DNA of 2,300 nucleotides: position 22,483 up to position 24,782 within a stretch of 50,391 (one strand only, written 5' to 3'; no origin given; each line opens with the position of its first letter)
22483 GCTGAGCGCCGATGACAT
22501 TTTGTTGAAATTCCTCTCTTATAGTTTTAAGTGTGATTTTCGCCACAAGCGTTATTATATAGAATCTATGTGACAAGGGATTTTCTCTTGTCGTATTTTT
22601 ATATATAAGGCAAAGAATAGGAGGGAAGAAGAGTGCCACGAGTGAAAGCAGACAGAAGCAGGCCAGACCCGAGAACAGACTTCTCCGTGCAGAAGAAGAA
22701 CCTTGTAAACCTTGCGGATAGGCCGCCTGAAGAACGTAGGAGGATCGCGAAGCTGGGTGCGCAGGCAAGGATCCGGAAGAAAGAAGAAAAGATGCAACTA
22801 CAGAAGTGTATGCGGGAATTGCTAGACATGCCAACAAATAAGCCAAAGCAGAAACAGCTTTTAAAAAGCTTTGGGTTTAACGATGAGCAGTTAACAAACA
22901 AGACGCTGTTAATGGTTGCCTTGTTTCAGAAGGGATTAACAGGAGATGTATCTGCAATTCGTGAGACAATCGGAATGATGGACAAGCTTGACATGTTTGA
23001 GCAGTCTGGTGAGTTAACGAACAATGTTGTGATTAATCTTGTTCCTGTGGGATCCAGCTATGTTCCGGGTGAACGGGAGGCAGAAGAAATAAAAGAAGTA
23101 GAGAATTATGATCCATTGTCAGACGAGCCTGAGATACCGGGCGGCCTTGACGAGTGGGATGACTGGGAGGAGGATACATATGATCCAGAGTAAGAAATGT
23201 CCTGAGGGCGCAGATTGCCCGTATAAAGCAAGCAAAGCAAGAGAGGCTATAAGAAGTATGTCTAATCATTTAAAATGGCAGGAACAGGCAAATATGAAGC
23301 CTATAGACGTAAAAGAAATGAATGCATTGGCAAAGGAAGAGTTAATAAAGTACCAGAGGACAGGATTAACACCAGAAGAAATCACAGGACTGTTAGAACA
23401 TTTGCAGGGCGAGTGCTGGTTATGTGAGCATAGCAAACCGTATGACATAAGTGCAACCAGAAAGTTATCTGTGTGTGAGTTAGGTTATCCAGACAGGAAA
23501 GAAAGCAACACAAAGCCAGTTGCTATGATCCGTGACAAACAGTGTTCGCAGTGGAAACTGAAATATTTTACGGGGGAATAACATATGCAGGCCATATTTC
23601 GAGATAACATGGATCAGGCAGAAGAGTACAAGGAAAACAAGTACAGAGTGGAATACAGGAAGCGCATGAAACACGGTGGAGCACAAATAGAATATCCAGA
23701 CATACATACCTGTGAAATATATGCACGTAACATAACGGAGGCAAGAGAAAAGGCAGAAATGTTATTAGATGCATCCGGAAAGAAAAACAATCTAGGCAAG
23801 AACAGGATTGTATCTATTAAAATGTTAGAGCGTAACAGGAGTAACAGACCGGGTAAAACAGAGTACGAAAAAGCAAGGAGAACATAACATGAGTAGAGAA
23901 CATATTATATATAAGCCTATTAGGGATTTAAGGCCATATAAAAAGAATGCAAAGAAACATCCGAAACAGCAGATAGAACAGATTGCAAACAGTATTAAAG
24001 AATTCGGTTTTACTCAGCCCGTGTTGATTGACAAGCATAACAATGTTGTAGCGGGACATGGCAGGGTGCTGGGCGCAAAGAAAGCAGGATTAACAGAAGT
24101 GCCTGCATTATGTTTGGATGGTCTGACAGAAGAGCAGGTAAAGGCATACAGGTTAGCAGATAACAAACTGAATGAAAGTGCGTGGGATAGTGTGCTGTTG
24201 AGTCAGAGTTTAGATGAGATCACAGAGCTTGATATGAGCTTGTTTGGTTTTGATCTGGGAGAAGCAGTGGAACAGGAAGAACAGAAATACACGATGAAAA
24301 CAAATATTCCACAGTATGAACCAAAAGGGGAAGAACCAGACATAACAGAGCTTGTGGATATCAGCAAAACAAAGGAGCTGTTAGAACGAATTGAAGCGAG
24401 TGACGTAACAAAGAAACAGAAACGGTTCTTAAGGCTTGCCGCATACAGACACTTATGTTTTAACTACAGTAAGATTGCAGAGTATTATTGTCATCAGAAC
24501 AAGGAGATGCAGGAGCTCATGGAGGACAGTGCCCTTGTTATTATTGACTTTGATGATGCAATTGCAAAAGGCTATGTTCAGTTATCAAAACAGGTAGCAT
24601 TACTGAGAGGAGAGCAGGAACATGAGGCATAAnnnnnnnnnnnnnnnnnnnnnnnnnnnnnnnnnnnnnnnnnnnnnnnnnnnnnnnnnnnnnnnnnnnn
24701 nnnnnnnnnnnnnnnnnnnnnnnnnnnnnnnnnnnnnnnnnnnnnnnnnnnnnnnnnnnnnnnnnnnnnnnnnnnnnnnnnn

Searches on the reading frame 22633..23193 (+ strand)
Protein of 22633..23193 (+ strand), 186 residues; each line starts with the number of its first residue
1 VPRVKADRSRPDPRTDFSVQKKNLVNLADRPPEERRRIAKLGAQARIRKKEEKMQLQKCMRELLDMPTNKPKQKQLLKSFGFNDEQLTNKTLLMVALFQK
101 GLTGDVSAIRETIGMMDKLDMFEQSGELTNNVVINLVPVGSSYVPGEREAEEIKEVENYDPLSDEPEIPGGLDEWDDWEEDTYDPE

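Call 11: search_protein_families(library=pfam, proteins=[window:22633-23193:+], max_evalue=0.01)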
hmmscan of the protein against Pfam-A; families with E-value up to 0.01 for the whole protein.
window:22633-23193:+ (186 aa): 0 families

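Call 12: search_protein_families(library=phrogs, proteins=[window:22633-23193:+], max_evalue=0.001)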
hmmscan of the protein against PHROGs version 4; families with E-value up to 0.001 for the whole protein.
window:22633-23193:+ (186 aa): 1 family
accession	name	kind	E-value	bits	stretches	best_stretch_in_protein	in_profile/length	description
phrog_2412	-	unknown function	2.1e-11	45.1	1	21-120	4-105/150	-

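Call 21: find_related_loci(query=window:22633-23193:+, collection=viral_contigs, flank=3000)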
Query window:22633-23193:+ (186 aa) in viral_contigs; peptide patterns used: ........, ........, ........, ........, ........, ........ (x = any residue, [..] = any of these).
39 stretches matched a pattern; 32 encode a relative of the query (tblastn E <= 1e-3); 32 distinct loci.
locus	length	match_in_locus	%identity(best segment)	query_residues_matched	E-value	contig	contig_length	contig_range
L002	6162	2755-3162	66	23-158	8e-57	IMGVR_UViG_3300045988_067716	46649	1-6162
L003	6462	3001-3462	56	23-184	5e-56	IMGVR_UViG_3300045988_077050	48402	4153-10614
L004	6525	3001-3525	53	3-184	7e-56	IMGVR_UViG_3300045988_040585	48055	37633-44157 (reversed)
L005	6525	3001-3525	52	3-184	8e-56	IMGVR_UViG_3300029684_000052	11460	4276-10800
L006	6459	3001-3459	55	23-184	2e-55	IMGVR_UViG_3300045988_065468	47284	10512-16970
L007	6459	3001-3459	54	23-184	6e-55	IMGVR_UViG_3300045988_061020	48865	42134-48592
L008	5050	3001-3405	61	24-158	5e-52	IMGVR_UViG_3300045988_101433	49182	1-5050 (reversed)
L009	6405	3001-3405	61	24-158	1e-51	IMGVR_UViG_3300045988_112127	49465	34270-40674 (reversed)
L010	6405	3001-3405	61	24-158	1e-51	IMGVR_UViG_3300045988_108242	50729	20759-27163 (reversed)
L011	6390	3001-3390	62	24-153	9e-51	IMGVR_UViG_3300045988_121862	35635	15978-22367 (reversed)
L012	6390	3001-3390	62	24-153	9e-51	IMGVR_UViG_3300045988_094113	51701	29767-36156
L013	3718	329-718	62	24-153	7e-51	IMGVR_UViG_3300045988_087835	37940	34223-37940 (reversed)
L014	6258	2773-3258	48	22-185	2e-46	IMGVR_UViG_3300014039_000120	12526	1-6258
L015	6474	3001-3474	51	23-186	2e-45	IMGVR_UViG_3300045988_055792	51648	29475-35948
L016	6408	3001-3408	54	23-158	7e-45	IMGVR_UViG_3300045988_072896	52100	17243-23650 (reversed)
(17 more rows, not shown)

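Call 36: find_homologous_proteins(query=window:22633-23193:+, max_evalue=0.001)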
Query window:22633-23193:+ (186 aa): 129 proteins with E <= 0.001 among 238 candidates; the best 120 are listed.
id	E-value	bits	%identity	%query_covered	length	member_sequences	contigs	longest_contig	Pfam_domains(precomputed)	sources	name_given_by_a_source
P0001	1.9e-114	398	98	100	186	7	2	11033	-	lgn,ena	-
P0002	1.2e-83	298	75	92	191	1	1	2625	-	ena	-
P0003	1.3e-82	294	73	100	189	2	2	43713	-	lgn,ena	-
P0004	5.7e-82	292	73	92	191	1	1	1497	-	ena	-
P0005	2.5e-80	287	74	91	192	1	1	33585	-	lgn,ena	-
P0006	1.4e-75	271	69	100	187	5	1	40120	-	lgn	-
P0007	9.6e-75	269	69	100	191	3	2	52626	-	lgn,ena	-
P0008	6.9e-72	259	67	99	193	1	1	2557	-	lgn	-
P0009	7.4e-60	220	59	96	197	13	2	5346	-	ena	-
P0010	8.2e-55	204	61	88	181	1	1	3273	-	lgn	-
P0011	3.7e-54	202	62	88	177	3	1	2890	-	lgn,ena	-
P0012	3.0e-53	199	57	95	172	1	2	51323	-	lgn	-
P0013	2.0e-52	196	59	78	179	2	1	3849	-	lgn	-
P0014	5.1e-52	195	61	78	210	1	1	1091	-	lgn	-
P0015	5.5e-52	195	56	95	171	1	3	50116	-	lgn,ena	-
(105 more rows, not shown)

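Call 37: search_protein_families(library=ncbifam, proteins=[window:22633-23193:+], max_evalue=0.01)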
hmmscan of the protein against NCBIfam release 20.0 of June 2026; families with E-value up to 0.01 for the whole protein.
window:22633-23193:+ (186 aa): 0 families

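Call 40: find_related_loci(query=A2, collection=genome_contigs, flank=3000)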
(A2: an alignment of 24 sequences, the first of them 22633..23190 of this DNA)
Query A2 (186 aa) in genome_contigs; peptide patterns used: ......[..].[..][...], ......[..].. (x = any residue, [..] = any of these).
76 stretches matched a pattern; 1 encode a relative of the query (tblastn E <= 1e-3); 1 distinct loci.
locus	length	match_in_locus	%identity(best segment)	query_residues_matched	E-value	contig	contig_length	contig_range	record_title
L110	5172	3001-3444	57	24-175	3e-54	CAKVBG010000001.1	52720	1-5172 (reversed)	MAG: uncultured Eubacteriales bacterium isolate REFINED_METABAT215_TOP10_CONTIGS_1500_ASSEMBLY_K77_MERGED__Hadza_MoBio_h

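Call 41: find_related_loci(query=A2, collection=metagenome_contigs, flank=1500)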
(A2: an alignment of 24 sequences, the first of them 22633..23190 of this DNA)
Query A2 (186 aa) in metagenome_contigs; peptide patterns used: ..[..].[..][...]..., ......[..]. (x = any residue, [..] = any of these).
416 stretches matched a pattern; 69 encode a relative of the query (tblastn E <= 1e-3); 69 distinct loci.
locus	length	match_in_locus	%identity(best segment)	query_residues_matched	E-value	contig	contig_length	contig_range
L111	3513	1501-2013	74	1-169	8e-77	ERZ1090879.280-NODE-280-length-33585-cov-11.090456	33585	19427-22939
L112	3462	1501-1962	56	23-184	8e-57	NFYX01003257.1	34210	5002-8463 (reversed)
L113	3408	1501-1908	66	23-158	1e-56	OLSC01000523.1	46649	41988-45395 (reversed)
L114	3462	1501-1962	56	23-184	6e-56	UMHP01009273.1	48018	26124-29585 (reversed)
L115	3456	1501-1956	59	23-173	2e-55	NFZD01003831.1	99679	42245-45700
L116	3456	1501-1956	59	23-173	2e-55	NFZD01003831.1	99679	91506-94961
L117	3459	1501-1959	54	23-184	6e-55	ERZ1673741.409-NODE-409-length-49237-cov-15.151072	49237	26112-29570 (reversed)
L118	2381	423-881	54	23-184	1e-54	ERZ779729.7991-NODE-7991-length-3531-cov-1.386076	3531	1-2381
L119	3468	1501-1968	54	23-184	3e-54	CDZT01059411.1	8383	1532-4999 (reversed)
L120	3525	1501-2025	51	3-184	2e-54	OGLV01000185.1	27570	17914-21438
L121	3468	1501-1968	54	23-184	3e-54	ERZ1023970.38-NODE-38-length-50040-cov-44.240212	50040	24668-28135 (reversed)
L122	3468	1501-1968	55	23-184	3e-54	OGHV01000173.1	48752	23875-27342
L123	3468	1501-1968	55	23-184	3e-54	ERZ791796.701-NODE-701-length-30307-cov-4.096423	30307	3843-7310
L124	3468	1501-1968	55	23-184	3e-54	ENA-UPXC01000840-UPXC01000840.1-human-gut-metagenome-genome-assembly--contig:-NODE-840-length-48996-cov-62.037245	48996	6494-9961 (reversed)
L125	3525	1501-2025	51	3-184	2e-54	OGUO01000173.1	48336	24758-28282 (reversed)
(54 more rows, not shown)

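Call 44: predict_structure(alignment_id=A2)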
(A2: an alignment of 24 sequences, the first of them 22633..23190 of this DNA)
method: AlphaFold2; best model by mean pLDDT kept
length: 186 residues; sequences in the alignment: 24
mean_pLDDT: 67.6   pTM: 0.39
mean pLDDT of the five models: 67.6, 65.9, 65.7, 62.3, 61.3
residues with pLDDT >= 90: 27; 70-90: 60; 50-70: 55; < 50: 44
segments of 3 or more residues with pLDDT < 50: 1-3, 5-8, 130-140, 164-183
pLDDT, mean of each block of 10 residues (from residue 1): 48 56 71 85 89 86 90 92 92 84 61 61 53 42 67 65 45 42 48
secondary structure, 60 per line:
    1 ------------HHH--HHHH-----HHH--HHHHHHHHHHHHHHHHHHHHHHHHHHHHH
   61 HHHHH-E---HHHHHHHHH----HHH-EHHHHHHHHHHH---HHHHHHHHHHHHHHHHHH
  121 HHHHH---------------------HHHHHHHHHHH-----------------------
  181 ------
elements in order: H18-21 H32-65 H71-79 H89-99 H103-125 H147-157

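Call 47: search_solved_structures(query=A2, max_evalue=1)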
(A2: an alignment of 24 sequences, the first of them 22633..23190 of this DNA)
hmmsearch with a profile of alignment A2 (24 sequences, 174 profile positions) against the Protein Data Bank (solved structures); distinct sequences matched with E-value up to 1: 0.

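Call 49: fold_search(model_id=the predicted structure, library=pdb)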
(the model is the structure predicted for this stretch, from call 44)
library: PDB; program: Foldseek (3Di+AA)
matches with E <= 10: 2; with E <= 0.001: 0
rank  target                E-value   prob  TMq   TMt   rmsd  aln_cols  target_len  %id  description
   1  8ro2_M                5.2e+00  0.02  0.16  0.18  22.8       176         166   14  Integrative Structure of the human intron lariat Spliceosome (ILS'') (released 2024-09-18)
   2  6eem_A                7.8e+00  0.04  0.10  0.04  14.0        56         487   16  Crystal structure of Papaver somniferum tyrosine decarboxylase in complex with L-tyrosine (released 2018-09-19)

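Call 71: fold_search(model_id=the predicted structure, library=viral)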
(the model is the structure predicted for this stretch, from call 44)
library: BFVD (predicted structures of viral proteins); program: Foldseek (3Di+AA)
matches with E <= 10: 18; with E <= 0.001: 1
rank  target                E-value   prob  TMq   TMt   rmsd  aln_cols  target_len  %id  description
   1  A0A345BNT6            1.9e-05  1.00  0.43  0.56  16.3       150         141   17  (no name in the UniProt tables at hand)
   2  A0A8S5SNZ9            3.6e-01  0.35  0.21  0.38   9.7       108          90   18  Uncharacterized protein [Myoviridae sp. ct7Mg7]
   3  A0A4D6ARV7            2.6e+00  0.15  0.23  0.34   9.4       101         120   17  (no name in the UniProt tables at hand)
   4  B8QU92                3.0e+00  0.04  0.17  0.21  22.1       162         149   14  Uncharacterized protein [Pseudomonas phage PB1]
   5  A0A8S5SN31            3.7e+00  0.04  0.13  0.05  14.7        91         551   19  Uncharacterized protein [Siphoviridae sp. ctj912]
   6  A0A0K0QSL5            4.6e+00  0.05  0.12  0.09  17.7        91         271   21  Uncharacterized protein [Citrobacter phage IME-CF2]
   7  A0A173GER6            5.2e+00  0.02  0.17  0.12  28.1       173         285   12  Uncharacterized protein [Erwinia phage vB_EamM_RAY]
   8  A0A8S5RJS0            5.2e+00  0.01  0.13  0.07  25.3       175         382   19  Uncharacterized protein (Fragment) [virus sp. ctHG14]
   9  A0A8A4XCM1            5.6e+00  0.01  0.14  0.08  23.9       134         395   17  Capsid protein (Fragment) [Phoenicopterus roseus parvo-like hybrid virus]
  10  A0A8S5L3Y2            6.0e+00  0.04  0.14  0.27  15.8        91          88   19  Uncharacterized protein [ssRNA phage Esthiorhiza.3_12]
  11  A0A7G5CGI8            7.3e+00  0.01  0.13  0.15  15.1       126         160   17  (no name in the UniProt tables at hand)
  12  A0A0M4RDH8            7.9e+00  0.02  0.17  0.07  35.3       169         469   14  Uncharacterized protein [Caulobacter phage Percy]
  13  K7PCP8                7.9e+00  0.01  0.18  0.14  30.6       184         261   16  Membrane ORF153B [Cyprinid herpesvirus 2]
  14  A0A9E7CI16            8.4e+00  0.03  0.16  0.16  14.9        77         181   14  (no name in the UniProt tables at hand)
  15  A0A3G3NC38            8.4e+00  0.01  0.12  0.16  25.5       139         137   14  ORF2 [Taro bacilliform virus]
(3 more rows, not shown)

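Call 77: search_protein_representatives(alignment_id=A2)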
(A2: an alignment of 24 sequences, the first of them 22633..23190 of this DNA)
Query: 24 sequences, 174 profile positions. Proteins with E-value up to 0.001 (for the whole library): 996; up to 1e-10: 138; up to 1e-30: 27. The best 150 are listed.
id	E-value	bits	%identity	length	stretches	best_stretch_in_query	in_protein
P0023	1.3e-77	275.5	-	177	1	2-173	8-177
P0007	1.8e-73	262.0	-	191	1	2-173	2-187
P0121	4.3e-59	215.2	-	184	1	6-173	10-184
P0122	3.9e-56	205.6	-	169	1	13-173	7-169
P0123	2.5e-55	203.0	-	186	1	18-173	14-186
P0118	2.3e-52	193.3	-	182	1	19-173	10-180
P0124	6.4e-51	188.6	-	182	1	6-173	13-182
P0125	1.3e-49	184.4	-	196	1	3-173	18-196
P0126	2.7e-49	183.3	-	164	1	32-173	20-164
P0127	7.0e-47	175.5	-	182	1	72-173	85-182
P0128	1.6e-46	174.3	-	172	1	5-170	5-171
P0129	1.4e-45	171.2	-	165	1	3-166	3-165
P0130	3.6e-45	169.9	-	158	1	4-156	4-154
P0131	5.9e-45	169.2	-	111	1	59-173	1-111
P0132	1.1e-41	158.6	-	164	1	13-173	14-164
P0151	3.7e-22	94.9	-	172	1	18-167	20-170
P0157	1.3e-18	83.4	-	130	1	13-131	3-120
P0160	1.1e-16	77.1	-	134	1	13-131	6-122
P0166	1.8e-15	73.2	-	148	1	14-111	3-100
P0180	2.5e-14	69.5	-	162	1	13-122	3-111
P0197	7.2e-13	64.7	-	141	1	13-118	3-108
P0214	9.9e-12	61.0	-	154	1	13-109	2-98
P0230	3.0e-11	59.4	-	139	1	13-148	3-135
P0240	5.5e-11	58.6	-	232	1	15-108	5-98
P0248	7.3e-11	58.2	-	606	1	13-115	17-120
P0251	8.2e-11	58.0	-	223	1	14-125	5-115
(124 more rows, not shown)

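Call 78: search_protein_families(library=pfam, proteins=[P0157, P0160, P0166, P0180, P0197, P0214, P0230, P0248, P0240, P0251], max_evalue=0.01)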
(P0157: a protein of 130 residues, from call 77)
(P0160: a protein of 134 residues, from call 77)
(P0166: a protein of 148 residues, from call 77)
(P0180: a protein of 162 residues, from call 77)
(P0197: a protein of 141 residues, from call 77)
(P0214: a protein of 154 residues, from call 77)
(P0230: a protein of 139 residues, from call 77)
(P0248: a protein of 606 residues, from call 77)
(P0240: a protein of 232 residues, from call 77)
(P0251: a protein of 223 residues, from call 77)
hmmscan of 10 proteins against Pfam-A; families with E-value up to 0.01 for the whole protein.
P0157 (130 aa): 0 families

P0160 (134 aa): 2 families
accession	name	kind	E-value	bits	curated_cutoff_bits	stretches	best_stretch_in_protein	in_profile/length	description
PF18932.5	DUF5681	-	0.00076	20.4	27.5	1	29-103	11-73/77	Family of unknown function (DUF5681)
PF01335.27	DED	-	0.0076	16.9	35.9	0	32-66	29-63/82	Death effector domain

P0166 (148 aa): 1 family
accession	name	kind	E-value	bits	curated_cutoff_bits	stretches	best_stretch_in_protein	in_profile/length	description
PF10685.14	KGG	-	5.3e-05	23.9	20.4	1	9-29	2-22/22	Stress-induced bacterial acidophilic repeat motif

P0180 (162 aa): 0 families

P0197 (141 aa): 1 family
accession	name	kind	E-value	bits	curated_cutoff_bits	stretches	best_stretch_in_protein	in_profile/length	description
PF10685.14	KGG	-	0.0033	18.2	20.4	1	15-29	7-21/22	Stress-induced bacterial acidophilic repeat motif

P0214 (154 aa): 1 family
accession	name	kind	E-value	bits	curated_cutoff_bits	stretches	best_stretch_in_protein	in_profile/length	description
PF10685.14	KGG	-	0.00084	20.1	20.4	1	11-29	4-22/22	Stress-induced bacterial acidophilic repeat motif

P0230 (139 aa): 0 families

P0248 (606 aa): 2 families
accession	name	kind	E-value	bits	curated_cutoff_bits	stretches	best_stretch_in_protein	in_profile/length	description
PF03237.21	Terminase_6N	-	4.2e-30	105.4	22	1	172-422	1-212/215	Terminase large subunit, T4likevirus-type, N-terminal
PF17289.8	Terminase_6C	-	7.4e-13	49.2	22.6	1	439-593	1-154/155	Terminase RNaseH-like domain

P0240 (232 aa): 1 family
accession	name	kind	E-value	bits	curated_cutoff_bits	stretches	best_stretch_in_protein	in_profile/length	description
PF19963.4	VMAP-M1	-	0.0054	17.8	25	0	140-213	15-95/113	vWA-MoxR associated protein middle region (VMAP-M) 1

P0251 (223 aa): 1 family
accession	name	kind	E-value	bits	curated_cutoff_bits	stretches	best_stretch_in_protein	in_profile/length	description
PF10685.14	KGG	-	0.0041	17.9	20.4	1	16-31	7-22/22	Stress-induced bacterial acidophilic repeat motif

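Call 79: search_protein_families(library=phrogs, proteins=[P0157, P0160, P0166, P0180, P0197, P0214, P0230, P0248, P0240, P0251], max_evalue=0.00001)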
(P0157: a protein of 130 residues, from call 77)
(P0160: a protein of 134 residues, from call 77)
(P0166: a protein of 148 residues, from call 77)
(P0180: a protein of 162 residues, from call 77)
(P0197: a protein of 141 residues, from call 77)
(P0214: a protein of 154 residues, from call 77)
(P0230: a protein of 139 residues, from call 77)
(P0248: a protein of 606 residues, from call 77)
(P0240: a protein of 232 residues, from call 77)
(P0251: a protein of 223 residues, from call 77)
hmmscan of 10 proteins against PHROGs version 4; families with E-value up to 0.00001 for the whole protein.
P0157 (130 aa): 1 family
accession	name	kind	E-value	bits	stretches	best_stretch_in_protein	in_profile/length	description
phrog_2412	-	unknown function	1.1e-17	65.5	1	1-115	1-112/150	-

P0160 (134 aa): 1 family
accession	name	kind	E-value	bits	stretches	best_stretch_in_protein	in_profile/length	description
phrog_2412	-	unknown function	3.7e-27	96.2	1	5-118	2-113/150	-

P0166 (148 aa): 1 family
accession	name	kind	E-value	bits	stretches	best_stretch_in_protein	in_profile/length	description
phrog_2412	-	unknown function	9.4e-27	94.9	1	3-137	4-134/150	-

P0180 (162 aa): 1 family
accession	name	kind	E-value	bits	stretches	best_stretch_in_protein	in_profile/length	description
phrog_2412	-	unknown function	1e-20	75.3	1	1-151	1-146/150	-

P0197 (141 aa): 1 family
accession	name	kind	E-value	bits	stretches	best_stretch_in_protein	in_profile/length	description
phrog_2412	-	unknown function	3.8e-22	80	1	2-103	2-101/150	-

P0214 (154 aa): 1 family
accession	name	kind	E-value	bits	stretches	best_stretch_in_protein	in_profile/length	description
phrog_2412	-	unknown function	1.1e-27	97.9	1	2-142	3-140/150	-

P0230 (139 aa): 1 family
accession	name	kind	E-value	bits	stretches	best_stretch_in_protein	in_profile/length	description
phrog_2412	-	unknown function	7.6e-32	111.4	1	1-132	1-127/150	-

P0248 (606 aa): 7 families
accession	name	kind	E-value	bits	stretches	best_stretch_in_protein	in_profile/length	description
phrog_979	-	head and packaging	9.3e-160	534.3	1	138-596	135-601/642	terminase large subunit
phrog_9526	-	head and packaging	5e-48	164.9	1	148-407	3-269/280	terminase large subunit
phrog_12171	-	head and packaging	1.4e-33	116.2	1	504-600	5-101/110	terminase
phrog_2412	-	unknown function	3.7e-22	80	1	17-123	3-105/150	-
phrog_38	-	head and packaging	3e-18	66.9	1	413-597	523-706/760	terminase large subunit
phrog_2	-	head and packaging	1.2e-17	65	1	112-468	250-507/807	terminase large subunit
phrog_9453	-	head and packaging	4.8e-16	60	1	406-593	1-209/233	terminase large subunit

P0240 (232 aa): 1 family
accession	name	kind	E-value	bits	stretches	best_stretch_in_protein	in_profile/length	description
phrog_2412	-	unknown function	1.8e-17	64.7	1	1-110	1-110/150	-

P0251 (223 aa): 1 family
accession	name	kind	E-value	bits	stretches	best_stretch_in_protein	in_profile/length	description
phrog_2412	-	unknown function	1.5e-21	78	1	3-103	2-99/150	-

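Call 96: find_encoding_contigs(protein=P0230, flank=2500, max_places=2)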
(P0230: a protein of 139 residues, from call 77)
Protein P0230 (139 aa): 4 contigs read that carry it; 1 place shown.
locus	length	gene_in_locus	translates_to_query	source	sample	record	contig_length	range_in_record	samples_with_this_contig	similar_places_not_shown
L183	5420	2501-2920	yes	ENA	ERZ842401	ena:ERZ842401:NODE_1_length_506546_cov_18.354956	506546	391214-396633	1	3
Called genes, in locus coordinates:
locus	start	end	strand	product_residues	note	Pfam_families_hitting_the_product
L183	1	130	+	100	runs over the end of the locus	-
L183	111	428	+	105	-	-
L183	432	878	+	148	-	-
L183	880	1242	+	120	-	-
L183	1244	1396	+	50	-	-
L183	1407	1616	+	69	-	-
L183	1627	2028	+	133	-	-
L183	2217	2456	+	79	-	-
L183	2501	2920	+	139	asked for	-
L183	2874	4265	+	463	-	PF04466:Terminase_3, PF17288:Terminase_3C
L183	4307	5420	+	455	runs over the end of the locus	-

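Call 97: find_encoding_contigs(protein=P0151, flank=2500, max_places=2)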
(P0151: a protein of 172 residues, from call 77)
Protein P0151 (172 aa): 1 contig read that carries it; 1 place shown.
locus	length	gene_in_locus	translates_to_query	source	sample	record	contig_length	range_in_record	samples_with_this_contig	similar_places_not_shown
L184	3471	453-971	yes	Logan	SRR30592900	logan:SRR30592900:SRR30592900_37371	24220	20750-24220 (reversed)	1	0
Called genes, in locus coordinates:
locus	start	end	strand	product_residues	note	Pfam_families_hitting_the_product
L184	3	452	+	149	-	?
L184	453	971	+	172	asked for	-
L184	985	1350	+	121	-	-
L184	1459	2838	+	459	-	PF03237:Terminase_6N, PF04466:Terminase_3, PF17288:Terminase_3C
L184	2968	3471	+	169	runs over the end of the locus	-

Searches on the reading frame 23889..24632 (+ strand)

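Call 11: search_protein_families(library=pfam, proteins=[window:23889-24632:+], max_evalue=0.01)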
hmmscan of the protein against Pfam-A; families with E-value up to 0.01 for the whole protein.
window:23889-24632:+ (247 aa): 1 family
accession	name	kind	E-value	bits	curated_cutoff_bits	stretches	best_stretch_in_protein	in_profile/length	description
PF02195.25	ParB_N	-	5.6e-08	33.2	26.3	1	10-89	7-90/95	ParB N-terminal domain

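Call 12: search_protein_families(library=phrogs, proteins=[window:23889-24632:+], max_evalue=0.001)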
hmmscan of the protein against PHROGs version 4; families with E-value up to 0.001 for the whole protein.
window:23889-24632:+ (247 aa): 18 families
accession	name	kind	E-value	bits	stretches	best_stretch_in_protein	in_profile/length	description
phrog_620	-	DNA, RNA and nucleotide metabolism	2e-57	195.8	1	4-235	7-216/217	ParB-like partition protein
phrog_498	-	other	2.6e-41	142.9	1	3-133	32-167/633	DNA methyltransferase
phrog_15396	-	DNA, RNA and nucleotide metabolism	3.9e-38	132.7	1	8-127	6-128/258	ParB-like partition nuclease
phrog_930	-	DNA, RNA and nucleotide metabolism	7.3e-38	131.7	1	3-123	4-126/223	ParB-like partition protein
phrog_940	-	DNA, RNA and nucleotide metabolism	2.1e-32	113.8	1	4-149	4-137/388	nuclease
phrog_8071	-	DNA, RNA and nucleotide metabolism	1.6e-25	91.2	1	5-123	6-125/389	ParB-like partition protein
phrog_723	-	DNA, RNA and nucleotide metabolism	2.1e-17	64.7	1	7-141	14-152/223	ParB-like partition protein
phrog_9353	-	unknown function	1.6e-16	61.9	1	14-194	19-213/245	-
phrog_18056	-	DNA, RNA and nucleotide metabolism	2.2e-16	60.8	1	6-95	3-91/387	ParB-like partition nuclease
phrog_4715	-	DNA, RNA and nucleotide metabolism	1.6e-13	51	1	10-96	151-241/630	ParB-like partition protein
phrog_7405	-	unknown function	5.3e-11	43.7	1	3-168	21-186/250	-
phrog_3264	-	DNA, RNA and nucleotide metabolism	5.7e-11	43.6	1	18-146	61-194/337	ParB-like partition protein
phrog_5475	-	unknown function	1.2e-09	38.5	1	8-83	5-77/458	-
phrog_6218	-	DNA, RNA and nucleotide metabolism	6.7e-08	33.1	1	7-81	6-84/506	ParB-like partition protein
phrog_26377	-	DNA, RNA and nucleotide metabolism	2.2e-06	28.4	1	9-75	9-76/326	ParB-like partition protein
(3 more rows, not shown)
